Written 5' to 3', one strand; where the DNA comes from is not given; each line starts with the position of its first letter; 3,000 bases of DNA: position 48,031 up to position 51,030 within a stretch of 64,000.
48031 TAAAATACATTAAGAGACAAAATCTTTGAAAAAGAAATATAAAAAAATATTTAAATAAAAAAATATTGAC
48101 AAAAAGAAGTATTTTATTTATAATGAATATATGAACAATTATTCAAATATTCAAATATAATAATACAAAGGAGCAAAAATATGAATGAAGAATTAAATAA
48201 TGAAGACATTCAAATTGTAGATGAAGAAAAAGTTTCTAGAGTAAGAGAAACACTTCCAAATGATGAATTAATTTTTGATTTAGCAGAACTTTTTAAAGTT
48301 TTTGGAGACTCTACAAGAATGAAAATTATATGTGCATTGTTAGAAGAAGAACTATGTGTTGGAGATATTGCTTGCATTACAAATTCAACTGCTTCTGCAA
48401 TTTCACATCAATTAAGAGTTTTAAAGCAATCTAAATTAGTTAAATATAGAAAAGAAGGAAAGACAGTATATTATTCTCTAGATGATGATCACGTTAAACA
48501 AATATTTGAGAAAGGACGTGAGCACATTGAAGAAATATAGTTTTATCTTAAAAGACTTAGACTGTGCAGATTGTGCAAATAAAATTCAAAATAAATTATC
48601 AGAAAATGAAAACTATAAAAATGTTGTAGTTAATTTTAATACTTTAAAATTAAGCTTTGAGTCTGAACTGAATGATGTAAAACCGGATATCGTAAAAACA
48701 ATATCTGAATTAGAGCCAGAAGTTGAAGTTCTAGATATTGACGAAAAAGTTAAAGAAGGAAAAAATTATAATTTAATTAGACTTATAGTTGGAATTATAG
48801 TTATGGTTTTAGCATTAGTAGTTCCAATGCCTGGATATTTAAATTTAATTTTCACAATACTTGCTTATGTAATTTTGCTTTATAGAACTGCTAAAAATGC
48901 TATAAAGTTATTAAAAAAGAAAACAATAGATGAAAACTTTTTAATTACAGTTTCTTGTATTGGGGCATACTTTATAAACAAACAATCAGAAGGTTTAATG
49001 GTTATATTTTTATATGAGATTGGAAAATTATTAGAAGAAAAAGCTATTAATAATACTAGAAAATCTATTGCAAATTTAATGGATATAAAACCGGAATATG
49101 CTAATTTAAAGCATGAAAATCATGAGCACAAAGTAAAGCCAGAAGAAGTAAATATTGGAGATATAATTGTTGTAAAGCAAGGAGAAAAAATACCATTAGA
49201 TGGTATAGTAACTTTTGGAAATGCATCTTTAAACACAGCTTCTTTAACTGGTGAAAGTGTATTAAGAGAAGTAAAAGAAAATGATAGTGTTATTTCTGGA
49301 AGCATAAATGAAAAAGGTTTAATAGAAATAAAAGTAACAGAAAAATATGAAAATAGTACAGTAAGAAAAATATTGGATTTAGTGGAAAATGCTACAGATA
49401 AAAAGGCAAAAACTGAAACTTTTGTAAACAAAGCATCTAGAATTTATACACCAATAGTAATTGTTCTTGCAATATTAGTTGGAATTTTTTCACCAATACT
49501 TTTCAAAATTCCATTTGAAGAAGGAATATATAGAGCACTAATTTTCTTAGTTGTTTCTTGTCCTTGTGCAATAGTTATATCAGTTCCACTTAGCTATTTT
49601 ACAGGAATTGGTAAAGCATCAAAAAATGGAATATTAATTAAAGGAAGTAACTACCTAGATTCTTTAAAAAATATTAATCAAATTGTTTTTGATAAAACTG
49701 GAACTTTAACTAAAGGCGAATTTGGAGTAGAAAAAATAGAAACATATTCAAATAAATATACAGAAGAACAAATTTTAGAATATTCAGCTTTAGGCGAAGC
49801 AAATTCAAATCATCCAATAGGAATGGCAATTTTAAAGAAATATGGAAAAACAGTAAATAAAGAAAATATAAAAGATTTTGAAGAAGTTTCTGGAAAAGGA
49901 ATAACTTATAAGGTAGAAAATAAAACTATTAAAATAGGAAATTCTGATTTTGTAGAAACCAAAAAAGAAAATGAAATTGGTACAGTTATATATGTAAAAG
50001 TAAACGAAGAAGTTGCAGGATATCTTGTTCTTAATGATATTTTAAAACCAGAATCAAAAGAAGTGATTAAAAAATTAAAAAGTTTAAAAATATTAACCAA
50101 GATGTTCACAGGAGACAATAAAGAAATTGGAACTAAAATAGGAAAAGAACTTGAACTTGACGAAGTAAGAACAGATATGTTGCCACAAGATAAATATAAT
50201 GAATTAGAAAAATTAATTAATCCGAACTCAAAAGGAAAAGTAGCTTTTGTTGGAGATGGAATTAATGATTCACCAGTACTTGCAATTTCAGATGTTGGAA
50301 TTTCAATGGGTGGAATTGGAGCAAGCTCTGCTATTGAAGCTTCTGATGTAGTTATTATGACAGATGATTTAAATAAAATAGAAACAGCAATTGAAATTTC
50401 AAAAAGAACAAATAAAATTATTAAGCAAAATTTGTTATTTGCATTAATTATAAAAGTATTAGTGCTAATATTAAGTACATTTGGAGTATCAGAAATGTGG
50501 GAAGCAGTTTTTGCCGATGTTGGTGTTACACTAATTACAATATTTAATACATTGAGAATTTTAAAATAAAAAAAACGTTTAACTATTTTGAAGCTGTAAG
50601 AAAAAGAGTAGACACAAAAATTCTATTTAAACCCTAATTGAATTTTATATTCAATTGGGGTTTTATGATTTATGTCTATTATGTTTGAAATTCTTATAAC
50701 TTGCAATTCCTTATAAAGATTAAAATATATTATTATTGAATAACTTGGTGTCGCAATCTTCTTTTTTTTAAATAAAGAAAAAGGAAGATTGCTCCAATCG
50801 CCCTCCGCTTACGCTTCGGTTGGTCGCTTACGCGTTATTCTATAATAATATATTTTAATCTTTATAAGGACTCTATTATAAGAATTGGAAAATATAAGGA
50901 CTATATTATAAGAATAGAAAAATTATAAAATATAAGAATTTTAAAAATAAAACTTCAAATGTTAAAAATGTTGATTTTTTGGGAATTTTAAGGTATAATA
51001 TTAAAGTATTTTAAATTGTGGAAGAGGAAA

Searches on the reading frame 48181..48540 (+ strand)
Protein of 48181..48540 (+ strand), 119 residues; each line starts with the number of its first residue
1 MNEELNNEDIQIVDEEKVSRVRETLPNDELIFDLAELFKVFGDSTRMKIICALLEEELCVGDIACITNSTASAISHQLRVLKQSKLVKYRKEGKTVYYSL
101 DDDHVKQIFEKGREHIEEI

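Call 22: find_encoding_contigs(protein=window:48181-48540:+, flank=4000, max_places=10)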
Protein window:48181-48540:+ (119 aa): 4 contigs read that carry it; 4 places shown.
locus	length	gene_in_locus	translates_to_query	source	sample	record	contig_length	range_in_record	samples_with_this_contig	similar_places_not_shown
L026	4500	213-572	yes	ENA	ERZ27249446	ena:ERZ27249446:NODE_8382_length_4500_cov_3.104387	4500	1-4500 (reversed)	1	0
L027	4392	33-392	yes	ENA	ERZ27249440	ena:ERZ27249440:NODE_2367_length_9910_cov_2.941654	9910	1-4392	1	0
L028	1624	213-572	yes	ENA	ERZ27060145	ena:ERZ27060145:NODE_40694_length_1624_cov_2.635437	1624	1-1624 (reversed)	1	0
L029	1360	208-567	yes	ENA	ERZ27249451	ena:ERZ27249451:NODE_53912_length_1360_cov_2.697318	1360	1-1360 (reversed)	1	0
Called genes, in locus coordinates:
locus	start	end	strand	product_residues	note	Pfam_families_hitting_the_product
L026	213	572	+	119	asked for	PF01022:HTH_5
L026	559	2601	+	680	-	PF00403:HMA, PF00122:E1-E2_ATPase, PF00702:Hydrolase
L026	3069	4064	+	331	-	PF00579:tRNA-synt_1b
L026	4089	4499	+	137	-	?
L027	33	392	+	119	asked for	PF01022:HTH_5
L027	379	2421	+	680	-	PF00403:HMA, PF00122:E1-E2_ATPase, PF00702:Hydrolase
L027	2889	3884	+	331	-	PF00579:tRNA-synt_1b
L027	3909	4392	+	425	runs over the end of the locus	PF01018:GTP1_OBG, PF00025:Arf (weak), PF00071:Ras (faint), PF01926:MMR_HSR1, PF02421:FeoB_N, PF09269:DUF1967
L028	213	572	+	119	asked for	PF01022:HTH_5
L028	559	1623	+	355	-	?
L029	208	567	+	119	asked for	PF01022:HTH_5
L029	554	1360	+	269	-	?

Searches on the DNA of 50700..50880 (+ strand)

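Call 29: search_dna_similar(query=window:50741-50840:+, collection=plasmids, mode=distant, max_evalue=0.01)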
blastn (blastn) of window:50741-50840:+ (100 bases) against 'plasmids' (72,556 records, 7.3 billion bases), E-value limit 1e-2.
No match.

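Call 30: search_dna_similar(query=window:50741-50840:+, collection=phages, mode=distant, max_evalue=0.01)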
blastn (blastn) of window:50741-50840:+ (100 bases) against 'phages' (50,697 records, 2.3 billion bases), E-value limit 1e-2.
No match.
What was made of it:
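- Tried and rejected: Known mobile DNA. blastn of the core against plasmids and phages gave no match (calls 29, 30).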

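Call 70: search_rna_families(source=window, start=50700, end=50880, threshold=evalue, max_evalue=10)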
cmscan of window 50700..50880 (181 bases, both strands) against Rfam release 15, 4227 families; matches with E-value up to 10: 19.
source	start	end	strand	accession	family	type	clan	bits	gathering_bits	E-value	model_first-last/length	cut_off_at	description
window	50753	50792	+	RF04343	Plastid-psbA-2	Cis-reg;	CL00153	23.2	55.8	0.018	9-48/60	no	Plastid-psbA-2 3UTR RNA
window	50753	50792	+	RF02266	XIST_intron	Gene; lncRNA;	-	20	70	0.19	1-68/68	no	XIST 3' intron conserved motif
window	50716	50862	+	RF04171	MIR1509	Gene; miRNA;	-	19.5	87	0.14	1-121/121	no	MIR1509 microRNA precursor family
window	50708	50870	+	RF04133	MIR2646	Gene; miRNA;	-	19.2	245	0.023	70-188/256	no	MIR2646 microRNA precursor family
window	50753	50792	-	RF04343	Plastid-psbA-2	Cis-reg;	CL00153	18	55.8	0.42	9-48/60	no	Plastid-psbA-2 3UTR RNA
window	50753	50792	+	RF00972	mir-651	Gene; miRNA;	-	17.7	106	0.4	21-66/86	no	mir-651 microRNA precursor family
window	50749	50796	+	RF03323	mir-3613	Gene; miRNA;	-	16.8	91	0.38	18-68/86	no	mir-3613 microRNA precursor family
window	50759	50783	+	RF01761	wcaG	Cis-reg;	-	13.6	42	2.3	60-84/98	no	wcaG RNA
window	50749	50796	-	RF03323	mir-3613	Gene; miRNA;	-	13.5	91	3.4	18-68/86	no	mir-3613 microRNA precursor family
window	50703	50792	+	RF03005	lysM-TM7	Cis-reg;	-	13.3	61.5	3.9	8-104/138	no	lysM-TM7 RNA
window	50748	50880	+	RF02374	YenS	Gene; sRNA;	-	13.1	80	0.82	1-110/169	3'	Yersinia YenS sRNA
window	50747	50799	-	RF01705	Flavo-1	Gene; sRNA;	-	13.1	42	3.3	11-66/76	no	Flavo-1 RNA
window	50755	50791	+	RF01705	Flavo-1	Gene; sRNA;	-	12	42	6.8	23-55/76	no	Flavo-1 RNA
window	50709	50869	+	RF04139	MIR841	Gene; miRNA;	-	11.6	200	5.8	55-158/212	no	MIR841 microRNA precursor family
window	50753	50792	+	RF01898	mir-363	Gene; miRNA;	CL00110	11.5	58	6.3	24-57/80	no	mir-363 microRNA precursor family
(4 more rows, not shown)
